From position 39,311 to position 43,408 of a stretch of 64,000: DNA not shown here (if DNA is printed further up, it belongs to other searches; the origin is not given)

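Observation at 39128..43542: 1265-aa orphan ORF on a compositionally distinct single-gene islet between mnmA and the dus gene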

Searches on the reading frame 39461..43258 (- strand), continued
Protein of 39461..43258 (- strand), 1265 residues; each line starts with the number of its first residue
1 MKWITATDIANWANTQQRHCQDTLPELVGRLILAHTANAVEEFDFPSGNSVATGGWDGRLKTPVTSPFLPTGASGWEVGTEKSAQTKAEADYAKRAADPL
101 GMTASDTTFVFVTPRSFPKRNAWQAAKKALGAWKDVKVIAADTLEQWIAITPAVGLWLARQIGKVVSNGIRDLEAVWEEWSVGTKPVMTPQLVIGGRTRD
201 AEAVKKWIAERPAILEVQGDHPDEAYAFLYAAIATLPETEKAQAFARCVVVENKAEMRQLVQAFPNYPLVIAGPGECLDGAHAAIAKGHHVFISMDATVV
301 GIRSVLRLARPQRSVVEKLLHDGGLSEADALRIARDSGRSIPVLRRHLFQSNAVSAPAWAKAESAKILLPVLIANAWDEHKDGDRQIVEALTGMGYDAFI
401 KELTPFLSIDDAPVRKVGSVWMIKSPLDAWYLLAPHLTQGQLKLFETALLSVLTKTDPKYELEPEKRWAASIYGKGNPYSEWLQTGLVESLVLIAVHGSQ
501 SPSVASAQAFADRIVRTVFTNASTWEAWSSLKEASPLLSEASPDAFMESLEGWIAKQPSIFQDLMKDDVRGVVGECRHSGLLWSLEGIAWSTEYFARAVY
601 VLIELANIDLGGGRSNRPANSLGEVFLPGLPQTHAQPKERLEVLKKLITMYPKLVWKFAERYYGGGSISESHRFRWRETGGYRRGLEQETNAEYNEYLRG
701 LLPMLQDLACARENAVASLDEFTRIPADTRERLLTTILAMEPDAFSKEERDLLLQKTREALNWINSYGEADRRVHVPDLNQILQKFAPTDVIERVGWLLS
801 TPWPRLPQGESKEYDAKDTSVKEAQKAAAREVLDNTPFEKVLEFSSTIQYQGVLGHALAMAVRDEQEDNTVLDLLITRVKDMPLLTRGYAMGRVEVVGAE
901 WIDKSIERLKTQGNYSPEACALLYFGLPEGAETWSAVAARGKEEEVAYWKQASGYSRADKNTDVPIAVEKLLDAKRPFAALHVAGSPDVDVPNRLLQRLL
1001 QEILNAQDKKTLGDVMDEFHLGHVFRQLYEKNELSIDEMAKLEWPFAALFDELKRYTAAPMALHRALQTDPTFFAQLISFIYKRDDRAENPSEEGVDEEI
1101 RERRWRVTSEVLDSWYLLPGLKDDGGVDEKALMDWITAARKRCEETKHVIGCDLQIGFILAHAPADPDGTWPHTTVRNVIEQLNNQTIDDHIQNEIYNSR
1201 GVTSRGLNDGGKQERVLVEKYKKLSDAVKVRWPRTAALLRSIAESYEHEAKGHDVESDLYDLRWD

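Call 75: search_protein_families(library=padloc, proteins=[L025:4125-7685:+, L022:152-4261:+, L021:6713-10774:+, P0113], max_evalue=1)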
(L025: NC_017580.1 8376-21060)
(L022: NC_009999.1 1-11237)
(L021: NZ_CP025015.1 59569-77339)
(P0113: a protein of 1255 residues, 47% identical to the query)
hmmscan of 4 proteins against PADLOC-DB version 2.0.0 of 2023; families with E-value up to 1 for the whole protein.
L025:4125-7685:+ (1187 aa): 0 families

L022:152-4261:+ (1370 aa): 2 families
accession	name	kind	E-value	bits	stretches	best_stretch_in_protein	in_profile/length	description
PDLC03991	PD-Lambda-4_A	-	9.5e-05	18.2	1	635-802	562-726/1283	-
PDLC02926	HTH_VI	-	0.018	13.3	1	21-93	13-84/92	-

L021:6713-10774:+ (1354 aa): 4 families
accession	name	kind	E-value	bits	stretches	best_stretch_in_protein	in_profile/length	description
PDLC03669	Control_protein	-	5.8e-13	47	1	14-81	9-77/96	control protein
PDLC03949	RmrA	-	0.00052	17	1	14-67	2-55/363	-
PDLC03952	RmrA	-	0.00095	16.1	1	13-67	21-75/395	-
PDLC03953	RmrA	-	0.003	14.8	1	16-64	7-55/373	-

P0113 (1255 aa): 2 families
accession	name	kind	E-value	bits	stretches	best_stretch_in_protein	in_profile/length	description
PDLC03991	PD-Lambda-4_A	-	9.1e-06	21.6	1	575-647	593-665/1283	-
PDLC03990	PD-Lambda-4_A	-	0.00096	15.3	1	578-648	256-326/943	-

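Call 87: search_solved_structures(query=A1, max_evalue=10, show_alignments=3)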
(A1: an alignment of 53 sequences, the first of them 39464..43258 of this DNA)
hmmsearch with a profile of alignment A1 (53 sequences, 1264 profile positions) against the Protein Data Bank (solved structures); distinct sequences matched with E-value up to 10: 2.
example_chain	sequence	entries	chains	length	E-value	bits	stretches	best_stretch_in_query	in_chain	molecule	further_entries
4afl_A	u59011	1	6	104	0.043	14.7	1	693-782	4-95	INHIBITOR OF GROWTH PROTEIN 4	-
6pq1_A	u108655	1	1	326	0.46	11.3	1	385-437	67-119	Orange carotenoid-binding protein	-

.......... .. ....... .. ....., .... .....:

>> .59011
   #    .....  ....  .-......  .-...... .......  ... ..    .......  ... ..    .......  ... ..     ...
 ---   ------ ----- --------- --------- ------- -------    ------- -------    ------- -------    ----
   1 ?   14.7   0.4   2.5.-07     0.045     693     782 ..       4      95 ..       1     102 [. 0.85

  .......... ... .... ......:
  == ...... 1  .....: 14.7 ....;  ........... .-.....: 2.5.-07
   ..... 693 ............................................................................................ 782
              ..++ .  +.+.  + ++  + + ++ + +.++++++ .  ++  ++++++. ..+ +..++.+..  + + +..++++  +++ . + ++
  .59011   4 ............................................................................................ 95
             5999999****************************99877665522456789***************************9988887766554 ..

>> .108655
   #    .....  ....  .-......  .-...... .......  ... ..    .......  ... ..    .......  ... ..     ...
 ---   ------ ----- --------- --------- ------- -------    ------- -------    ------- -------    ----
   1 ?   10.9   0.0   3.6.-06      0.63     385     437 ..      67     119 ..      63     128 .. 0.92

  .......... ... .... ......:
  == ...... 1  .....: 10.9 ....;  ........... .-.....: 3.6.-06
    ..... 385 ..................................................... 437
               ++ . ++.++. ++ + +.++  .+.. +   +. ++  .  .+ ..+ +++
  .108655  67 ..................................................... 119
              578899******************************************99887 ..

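Call 96: find_related_loci(query=A1, collection=viral_contigs, flank=8000)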
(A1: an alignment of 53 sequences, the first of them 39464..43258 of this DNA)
Query A1 (1265 aa) in viral_contigs; peptide patterns used: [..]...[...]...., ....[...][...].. (x = any residue, [..] = any of these).
378 stretches matched a pattern, but none encodes a relative of the query by tblastn (E <= 1e-3).

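Call 97: find_related_loci(query=window:39464-43258:-, collection=viral_contigs, flank=8000)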
Query window:39464-43258:- (1265 aa) in viral_contigs; peptide patterns used: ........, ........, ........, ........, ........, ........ (x = any residue, [..] = any of these).
No stretch of DNA in the collection matches any of the patterns.

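Call 98: get_annotated_region(hit=H1, flank=5000)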
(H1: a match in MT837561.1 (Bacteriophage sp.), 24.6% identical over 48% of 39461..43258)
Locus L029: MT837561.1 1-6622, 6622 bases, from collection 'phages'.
description: UNVERIFIED: Bacteriophage sp. clone scaffold_5131 genomic sequence.
organism: Bacteriophage sp. (NCBI taxid 38018)
taxonomy: Viruses
host: -; source: human fecal samples; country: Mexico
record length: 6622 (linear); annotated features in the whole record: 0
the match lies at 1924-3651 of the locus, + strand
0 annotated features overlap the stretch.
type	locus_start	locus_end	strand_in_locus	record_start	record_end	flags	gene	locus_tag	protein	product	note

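Call 102: search_protein_families(library=pfam, proteins=[L003:7349-7717:+, L003:5902-6405:-, L003:4409-5740:-, L004:7121-7849:+, L004:11889-13358:-, L004:14373-18167:-, L005:3018-3728:+, L005:8379-9728:+, L006:6987-7619:-, L006:12479-14500:-], max_evalue=0.001)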
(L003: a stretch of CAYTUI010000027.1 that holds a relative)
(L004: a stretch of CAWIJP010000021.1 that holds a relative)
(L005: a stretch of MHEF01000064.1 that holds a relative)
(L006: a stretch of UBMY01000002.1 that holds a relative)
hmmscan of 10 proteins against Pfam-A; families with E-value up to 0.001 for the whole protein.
L003:7349-7717:+ (123 aa): 0 families

L003:5902-6405:- (168 aa): 1 family
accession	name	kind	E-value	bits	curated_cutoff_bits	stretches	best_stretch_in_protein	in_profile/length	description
PF06114.19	Peptidase_M78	-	2.3e-25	89.2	22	1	34-160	3-123/123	IrrE N-terminal-like domain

L003:4409-5740:- (444 aa): 2 families
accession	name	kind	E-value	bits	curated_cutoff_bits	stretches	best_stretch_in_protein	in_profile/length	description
PF01555.25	N6_N4_Mtase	-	1e-20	75.1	26.7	1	190-426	2-220/221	DNA methylase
PF02195.25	ParB_N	-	8.3e-11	42.2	26.3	1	7-89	2-85/95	ParB N-terminal domain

L004:7121-7849:+ (243 aa): 0 families

L004:11889-13358:- (490 aa): 0 families

L004:14373-18167:- (1265 aa): 0 families

L005:3018-3728:+ (237 aa): 1 family
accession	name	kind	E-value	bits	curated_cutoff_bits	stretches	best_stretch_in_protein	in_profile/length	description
PF01734.28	Patatin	-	0.0001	23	27.7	1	49-92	149-190/191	Patatin-like phospholipase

L005:8379-9728:+ (450 aa): 2 families
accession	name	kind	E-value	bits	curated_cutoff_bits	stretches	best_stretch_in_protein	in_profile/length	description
PF13173.12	AAA_14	-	2.8e-25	89.2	27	1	19-153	2-129/129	AAA domain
PF13635.12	DUF4143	-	1.1e-20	74.4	28.1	1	224-388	2-160/160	Domain of unknown function (DUF4143)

L006:6987-7619:- (211 aa): 2 families
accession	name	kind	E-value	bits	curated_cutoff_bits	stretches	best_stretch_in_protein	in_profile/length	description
PF00239.26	Resolvase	-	5.1e-24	85.5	23.3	1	5-148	2-141/145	Resolvase, N terminal domain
PF02796.21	HTH_7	-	1.1e-08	35.5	23.8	1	155-196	1-42/45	Helix-turn-helix domain of resolvase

L006:12479-14500:- (674 aa): 3 families
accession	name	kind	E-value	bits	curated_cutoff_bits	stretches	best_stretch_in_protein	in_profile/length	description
PF00015.26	MCPsignal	-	3.8e-53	180.3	34.6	1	408-560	4-170/172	Methyl-accepting chemotaxis protein (MCP) signalling domain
PF00672.30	HAMP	-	1.1e-05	26.1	25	1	215-260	6-50/53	HAMP domain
PF04108.17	ATG17_like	-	0.00083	19.4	43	1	316-446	135-273/355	Autophagy protein ATG17-like domain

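Call 106: search_protein_families(library=padloc, proteins=[L004:14373-18167:-, L004:11889-13358:-, L025:4125-4994:+, L005:12026-15208:+, L005:8379-9728:+], max_evalue=0.1)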
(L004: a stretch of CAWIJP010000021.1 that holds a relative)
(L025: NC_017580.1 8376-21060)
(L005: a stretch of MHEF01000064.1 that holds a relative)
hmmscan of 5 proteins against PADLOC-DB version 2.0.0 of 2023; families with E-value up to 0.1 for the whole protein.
L004:14373-18167:- (1265 aa): 3 families
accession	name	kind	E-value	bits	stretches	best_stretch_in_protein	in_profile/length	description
PDLC03991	PD-Lambda-4_A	-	0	1051.7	1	7-1265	3-1283/1283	-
PDLC03990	PD-Lambda-4_A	-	4.9e-130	433.3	1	349-1265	4-943/943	-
PDLC03989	PD-Lambda-4_A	-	5.4e-25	86.2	1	813-1265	7-468/468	-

L004:11889-13358:- (490 aa): 0 families

L025:4125-4994:+ (290 aa): 1 family
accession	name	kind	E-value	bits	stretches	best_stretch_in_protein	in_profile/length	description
PDLC02918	DUF626_VIII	-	0.0032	14.7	1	13-203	6-186/474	-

L005:12026-15208:+ (1061 aa): 0 families

L005:8379-9728:+ (450 aa): 9 families
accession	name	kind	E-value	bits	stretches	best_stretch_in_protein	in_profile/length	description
PDLC04788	PDC-S01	-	2.5e-164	545.4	1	1-448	1-443/448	-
PDLC04786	PDC-S01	-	6.6e-111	369.1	1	1-444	1-434/439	-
PDLC04792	PDC-S01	-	1.1e-74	249.7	1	1-408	1-406/452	-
PDLC04789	PDC-S01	-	4e-34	116.3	1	2-402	2-355/375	-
PDLC04790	PDC-S01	-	4e-25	86.4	1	20-404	28-387/422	-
PDLC04791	PDC-S01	-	5.8e-23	79.2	2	177-411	149-375/395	-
PDLC04787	PDC-S01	-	4.5e-22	76.5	1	17-322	25-310/412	-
PDLC04226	HEC-02B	-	0.0025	15.8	1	347-406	17-76/171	-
PDLC01968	CARF_PDDEXK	-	0.0093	13.1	1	349-390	261-296/361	-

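Call 109: find_homologous_proteins(query=L004:14373-18167:-, max_evalue=1e-10)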
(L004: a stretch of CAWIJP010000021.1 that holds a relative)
Query L004:14373-18167:- (1265 aa): 4607 proteins with E <= 1e-10 among 8000 candidates; the best 120 are listed.
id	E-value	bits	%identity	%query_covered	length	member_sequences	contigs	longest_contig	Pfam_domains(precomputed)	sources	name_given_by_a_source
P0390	0.0e+0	2867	100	100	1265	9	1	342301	-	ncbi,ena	-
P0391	0.0e+0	2186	77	100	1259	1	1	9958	-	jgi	jgi:hypothetical protein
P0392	0.0e+0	2185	76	100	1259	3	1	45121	-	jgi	jgi:hypothetical protein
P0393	0.0e+0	2154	75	100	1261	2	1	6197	-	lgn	-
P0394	0.0e+0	2143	76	100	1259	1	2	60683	-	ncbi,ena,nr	ncbi:MAG: hypothetical protein LAP61_29415 [Acidobacteriia bacterium]|nr:hypothetical protein [Terri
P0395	0.0e+0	2100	74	100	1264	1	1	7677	-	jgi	jgi:hypothetical protein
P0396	0.0e+0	2029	71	100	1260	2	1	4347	-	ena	-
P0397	0.0e+0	2001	70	100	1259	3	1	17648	-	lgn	-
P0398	0.0e+0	1993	70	100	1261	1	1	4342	-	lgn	-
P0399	0.0e+0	1873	72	90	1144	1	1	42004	-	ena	-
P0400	0.0e+0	1871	65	100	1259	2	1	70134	-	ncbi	-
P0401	0.0e+0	1868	66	100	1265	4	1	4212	-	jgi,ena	-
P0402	0.0e+0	1830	64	100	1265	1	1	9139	-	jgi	jgi:hypothetical protein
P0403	0.0e+0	1815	67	96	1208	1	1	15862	-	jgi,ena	-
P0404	0.0e+0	1814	65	100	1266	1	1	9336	-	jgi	jgi:hypothetical protein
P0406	0.0e+0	1778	63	100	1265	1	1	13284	-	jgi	jgi:hypothetical protein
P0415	0.0e+0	1685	60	100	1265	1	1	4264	-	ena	-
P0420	0.0e+0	1662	59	100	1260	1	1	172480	-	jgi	jgi:hypothetical protein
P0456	0.0e+0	1381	52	100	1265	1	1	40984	-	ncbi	-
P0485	0.0e+0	1327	51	100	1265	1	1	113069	-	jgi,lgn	jgi:hypothetical protein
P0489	0.0e+0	1315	50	100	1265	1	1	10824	-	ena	-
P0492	0.0e+0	1314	51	100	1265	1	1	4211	-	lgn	-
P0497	0.0e+0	1311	50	100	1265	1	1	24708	-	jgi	jgi:hypothetical protein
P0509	0.0e+0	1299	50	100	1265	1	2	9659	-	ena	-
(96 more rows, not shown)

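Call 119: search_protein_families(library=pfam, proteins=[L020:7861-8430:+, L009:7339-7944:+, L015:6708-7400:-, L020:1632-2333:-], max_evalue=1)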
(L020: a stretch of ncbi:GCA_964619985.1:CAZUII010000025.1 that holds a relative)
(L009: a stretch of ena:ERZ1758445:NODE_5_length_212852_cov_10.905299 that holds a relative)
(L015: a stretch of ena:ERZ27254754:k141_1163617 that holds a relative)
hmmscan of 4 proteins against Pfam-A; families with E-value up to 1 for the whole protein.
L020:7861-8430:+ (190 aa): 0 families

L009:7339-7944:+ (202 aa): 0 families

L015:6708-7400:- (231 aa): 3 families
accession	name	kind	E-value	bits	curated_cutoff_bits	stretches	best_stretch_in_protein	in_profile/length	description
PF13022.12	HTH_Tnp_1_2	-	0.0099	16.4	27.9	1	101-160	26-84/122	Helix-turn-helix of insertion element transposase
PF06203.19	CCT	-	0.072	13.6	28.4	1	124-147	13-33/44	CCT motif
PF07022.19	Phage_CI_repr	-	0.11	13.3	22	1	102-125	13-36/65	Bacteriophage CI repressor helix-turn-helix domain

L020:1632-2333:- (234 aa): 1 family
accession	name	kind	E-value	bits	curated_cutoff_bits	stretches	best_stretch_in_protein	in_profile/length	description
PF16244.11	DUF4901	-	0.0034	17.9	27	1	96-186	31-121/148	YcdB, YcdC repeated domain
